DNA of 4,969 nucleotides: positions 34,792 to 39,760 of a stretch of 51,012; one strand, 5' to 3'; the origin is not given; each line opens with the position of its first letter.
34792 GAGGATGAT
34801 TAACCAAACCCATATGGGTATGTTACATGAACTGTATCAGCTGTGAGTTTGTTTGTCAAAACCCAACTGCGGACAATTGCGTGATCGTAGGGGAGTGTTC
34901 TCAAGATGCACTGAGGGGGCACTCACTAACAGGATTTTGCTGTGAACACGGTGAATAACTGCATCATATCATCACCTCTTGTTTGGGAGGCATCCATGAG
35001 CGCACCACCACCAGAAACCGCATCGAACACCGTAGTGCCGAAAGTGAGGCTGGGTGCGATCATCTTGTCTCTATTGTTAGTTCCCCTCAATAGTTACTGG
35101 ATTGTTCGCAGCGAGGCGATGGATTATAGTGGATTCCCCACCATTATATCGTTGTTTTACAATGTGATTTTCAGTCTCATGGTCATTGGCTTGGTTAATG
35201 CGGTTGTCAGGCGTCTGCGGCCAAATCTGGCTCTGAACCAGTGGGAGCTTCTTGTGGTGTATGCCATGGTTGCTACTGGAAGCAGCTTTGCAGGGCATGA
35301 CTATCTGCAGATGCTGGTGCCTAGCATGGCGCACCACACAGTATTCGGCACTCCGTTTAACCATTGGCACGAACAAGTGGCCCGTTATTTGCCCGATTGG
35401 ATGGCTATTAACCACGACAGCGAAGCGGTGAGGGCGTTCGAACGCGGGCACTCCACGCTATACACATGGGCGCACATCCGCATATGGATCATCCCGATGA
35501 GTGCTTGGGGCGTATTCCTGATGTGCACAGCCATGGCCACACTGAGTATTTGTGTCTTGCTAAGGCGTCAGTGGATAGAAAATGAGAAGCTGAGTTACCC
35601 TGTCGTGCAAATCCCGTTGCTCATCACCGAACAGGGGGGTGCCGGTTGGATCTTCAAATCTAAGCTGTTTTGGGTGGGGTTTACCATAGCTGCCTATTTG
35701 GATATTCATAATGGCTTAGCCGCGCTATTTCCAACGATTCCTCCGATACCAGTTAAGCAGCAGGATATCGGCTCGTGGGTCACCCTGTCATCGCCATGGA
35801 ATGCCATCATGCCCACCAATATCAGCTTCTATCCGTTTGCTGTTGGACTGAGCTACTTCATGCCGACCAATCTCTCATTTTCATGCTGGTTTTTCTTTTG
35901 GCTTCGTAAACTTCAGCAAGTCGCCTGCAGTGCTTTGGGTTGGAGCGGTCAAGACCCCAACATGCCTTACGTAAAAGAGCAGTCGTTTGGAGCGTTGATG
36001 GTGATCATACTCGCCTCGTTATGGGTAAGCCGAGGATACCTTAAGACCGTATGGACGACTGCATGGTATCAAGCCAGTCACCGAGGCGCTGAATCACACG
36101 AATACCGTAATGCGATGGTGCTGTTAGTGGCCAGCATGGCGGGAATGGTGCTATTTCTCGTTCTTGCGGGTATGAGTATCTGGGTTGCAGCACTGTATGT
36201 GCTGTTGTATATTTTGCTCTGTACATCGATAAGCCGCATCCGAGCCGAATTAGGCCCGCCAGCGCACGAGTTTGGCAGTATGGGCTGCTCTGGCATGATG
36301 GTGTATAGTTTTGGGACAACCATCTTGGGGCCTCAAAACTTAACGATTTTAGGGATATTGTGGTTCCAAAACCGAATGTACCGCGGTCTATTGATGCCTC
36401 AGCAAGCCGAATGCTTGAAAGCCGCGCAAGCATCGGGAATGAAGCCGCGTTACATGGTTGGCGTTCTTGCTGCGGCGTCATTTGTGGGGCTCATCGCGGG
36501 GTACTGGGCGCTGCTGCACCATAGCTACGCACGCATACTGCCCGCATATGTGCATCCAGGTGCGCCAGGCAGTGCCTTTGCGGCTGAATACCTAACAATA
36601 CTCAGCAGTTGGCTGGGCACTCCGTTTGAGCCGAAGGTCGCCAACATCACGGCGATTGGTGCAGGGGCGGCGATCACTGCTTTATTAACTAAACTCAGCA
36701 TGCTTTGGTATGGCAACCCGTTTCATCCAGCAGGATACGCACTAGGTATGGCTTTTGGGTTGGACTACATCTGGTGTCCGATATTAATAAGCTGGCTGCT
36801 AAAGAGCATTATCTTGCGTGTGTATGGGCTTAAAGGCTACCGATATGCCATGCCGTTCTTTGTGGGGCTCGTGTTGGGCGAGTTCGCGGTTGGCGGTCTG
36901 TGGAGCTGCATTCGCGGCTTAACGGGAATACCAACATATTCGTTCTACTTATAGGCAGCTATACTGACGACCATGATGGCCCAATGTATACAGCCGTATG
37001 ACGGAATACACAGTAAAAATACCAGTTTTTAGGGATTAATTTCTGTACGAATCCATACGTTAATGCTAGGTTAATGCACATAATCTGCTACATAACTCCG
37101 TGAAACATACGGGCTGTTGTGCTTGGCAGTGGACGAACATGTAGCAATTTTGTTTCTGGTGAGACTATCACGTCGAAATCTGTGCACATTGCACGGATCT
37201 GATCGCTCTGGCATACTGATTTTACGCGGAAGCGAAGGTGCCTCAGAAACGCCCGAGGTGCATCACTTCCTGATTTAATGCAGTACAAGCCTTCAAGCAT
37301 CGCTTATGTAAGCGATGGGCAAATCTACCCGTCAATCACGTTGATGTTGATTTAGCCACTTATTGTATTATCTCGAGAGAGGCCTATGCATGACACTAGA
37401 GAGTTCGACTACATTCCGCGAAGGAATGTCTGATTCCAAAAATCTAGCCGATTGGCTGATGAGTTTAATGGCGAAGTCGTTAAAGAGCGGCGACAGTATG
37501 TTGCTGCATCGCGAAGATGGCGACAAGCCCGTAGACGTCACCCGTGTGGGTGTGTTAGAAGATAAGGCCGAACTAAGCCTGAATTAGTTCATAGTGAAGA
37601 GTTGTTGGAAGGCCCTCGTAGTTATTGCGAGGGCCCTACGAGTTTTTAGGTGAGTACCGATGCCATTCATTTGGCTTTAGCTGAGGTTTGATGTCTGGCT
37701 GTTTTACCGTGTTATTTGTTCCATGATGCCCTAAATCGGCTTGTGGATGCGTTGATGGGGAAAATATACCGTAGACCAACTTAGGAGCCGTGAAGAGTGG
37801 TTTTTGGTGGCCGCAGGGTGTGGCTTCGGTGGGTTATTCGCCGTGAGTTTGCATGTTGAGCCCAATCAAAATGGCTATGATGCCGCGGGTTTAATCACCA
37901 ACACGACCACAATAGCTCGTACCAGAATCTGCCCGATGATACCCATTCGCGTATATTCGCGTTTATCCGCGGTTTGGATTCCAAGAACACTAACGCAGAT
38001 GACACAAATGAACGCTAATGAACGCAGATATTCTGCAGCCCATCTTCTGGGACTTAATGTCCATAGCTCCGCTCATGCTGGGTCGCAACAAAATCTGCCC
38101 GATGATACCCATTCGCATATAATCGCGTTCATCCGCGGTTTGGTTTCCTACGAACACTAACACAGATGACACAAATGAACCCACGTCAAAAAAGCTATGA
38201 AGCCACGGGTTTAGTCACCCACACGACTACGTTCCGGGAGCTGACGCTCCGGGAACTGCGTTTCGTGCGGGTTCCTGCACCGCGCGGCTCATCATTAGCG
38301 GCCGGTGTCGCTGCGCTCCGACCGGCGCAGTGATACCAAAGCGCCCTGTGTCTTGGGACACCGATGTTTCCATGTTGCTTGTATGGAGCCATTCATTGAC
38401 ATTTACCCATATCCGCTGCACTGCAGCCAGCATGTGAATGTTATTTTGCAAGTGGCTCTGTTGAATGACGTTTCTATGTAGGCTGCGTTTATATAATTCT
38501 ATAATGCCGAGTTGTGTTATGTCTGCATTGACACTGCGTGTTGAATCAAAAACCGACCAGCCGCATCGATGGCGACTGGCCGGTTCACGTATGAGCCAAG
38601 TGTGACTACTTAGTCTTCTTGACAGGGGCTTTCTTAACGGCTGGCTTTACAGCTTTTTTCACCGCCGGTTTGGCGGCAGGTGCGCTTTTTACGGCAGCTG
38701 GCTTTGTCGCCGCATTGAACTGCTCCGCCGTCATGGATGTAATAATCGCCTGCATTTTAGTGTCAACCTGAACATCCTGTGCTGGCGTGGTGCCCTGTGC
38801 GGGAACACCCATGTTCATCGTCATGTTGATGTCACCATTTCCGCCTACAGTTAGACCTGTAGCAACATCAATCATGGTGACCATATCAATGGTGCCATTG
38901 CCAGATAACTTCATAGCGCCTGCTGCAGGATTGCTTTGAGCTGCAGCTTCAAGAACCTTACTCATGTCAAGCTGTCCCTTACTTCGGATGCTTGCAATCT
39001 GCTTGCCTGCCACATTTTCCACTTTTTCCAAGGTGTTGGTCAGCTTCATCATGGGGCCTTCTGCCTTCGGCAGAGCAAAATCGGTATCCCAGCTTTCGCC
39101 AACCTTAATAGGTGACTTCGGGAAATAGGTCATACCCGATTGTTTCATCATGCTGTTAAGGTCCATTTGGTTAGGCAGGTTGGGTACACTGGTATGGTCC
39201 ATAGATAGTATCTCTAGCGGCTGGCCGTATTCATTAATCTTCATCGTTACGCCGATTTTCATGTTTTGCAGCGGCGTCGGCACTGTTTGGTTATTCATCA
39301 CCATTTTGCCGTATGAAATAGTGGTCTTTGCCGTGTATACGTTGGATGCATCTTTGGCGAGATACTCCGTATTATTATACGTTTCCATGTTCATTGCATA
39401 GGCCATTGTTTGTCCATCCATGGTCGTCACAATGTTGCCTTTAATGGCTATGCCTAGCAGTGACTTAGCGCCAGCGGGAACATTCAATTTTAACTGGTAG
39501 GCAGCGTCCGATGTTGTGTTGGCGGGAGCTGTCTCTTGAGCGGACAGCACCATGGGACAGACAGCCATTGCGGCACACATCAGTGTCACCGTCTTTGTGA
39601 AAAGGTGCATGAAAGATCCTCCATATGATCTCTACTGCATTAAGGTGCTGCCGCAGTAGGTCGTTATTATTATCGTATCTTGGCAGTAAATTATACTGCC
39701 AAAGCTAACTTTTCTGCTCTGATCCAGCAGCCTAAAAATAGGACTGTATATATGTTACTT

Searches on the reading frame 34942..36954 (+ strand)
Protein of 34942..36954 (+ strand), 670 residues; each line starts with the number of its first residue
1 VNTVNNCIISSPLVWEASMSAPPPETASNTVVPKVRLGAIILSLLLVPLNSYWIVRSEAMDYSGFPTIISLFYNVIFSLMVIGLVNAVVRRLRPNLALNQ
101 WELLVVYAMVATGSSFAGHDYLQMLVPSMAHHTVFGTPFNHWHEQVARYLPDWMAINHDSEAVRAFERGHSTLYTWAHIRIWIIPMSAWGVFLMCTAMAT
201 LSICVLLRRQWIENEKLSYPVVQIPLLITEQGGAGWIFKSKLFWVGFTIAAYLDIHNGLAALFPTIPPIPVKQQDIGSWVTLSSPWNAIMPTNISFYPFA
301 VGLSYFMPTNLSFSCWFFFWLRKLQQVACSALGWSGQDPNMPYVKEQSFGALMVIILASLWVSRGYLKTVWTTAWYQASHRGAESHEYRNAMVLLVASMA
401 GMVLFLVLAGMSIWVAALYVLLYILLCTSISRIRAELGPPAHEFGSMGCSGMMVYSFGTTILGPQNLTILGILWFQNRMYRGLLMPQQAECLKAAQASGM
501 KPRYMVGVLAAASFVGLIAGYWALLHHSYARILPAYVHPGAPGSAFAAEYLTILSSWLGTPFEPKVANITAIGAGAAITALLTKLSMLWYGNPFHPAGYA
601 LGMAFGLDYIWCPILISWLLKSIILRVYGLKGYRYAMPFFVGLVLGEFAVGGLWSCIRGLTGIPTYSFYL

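Call 15: search_protein_families(library=pfam, proteins=[window:34942-36954:+], max_evalue=0.00001)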
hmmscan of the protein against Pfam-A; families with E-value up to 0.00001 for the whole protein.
window:34942-36954:+ (670 aa): 2 families
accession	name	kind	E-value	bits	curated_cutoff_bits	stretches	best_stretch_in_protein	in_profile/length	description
PF20581.3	DUF6785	-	6.3e-140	467.4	25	1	38-530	3-496/498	Family of unknown function (DUF6785)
PF20580.3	DUF6784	-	4.6e-26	91.4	26.4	1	570-667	2-99/101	Domain of unknown function (DUF6784)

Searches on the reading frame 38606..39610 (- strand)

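Call 15: search_protein_families(library=pfam, proteins=[window:38606-39610:-], max_evalue=0.00001)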
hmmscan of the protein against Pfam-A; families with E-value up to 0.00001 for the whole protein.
window:38606-39610:- (334 aa): 1 family
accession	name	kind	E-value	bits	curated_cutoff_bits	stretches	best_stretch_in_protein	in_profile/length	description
PF19777.4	DUF6263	-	2.4e-08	34.3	26.7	1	150-253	100-195/196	Family of unknown function (DUF6263)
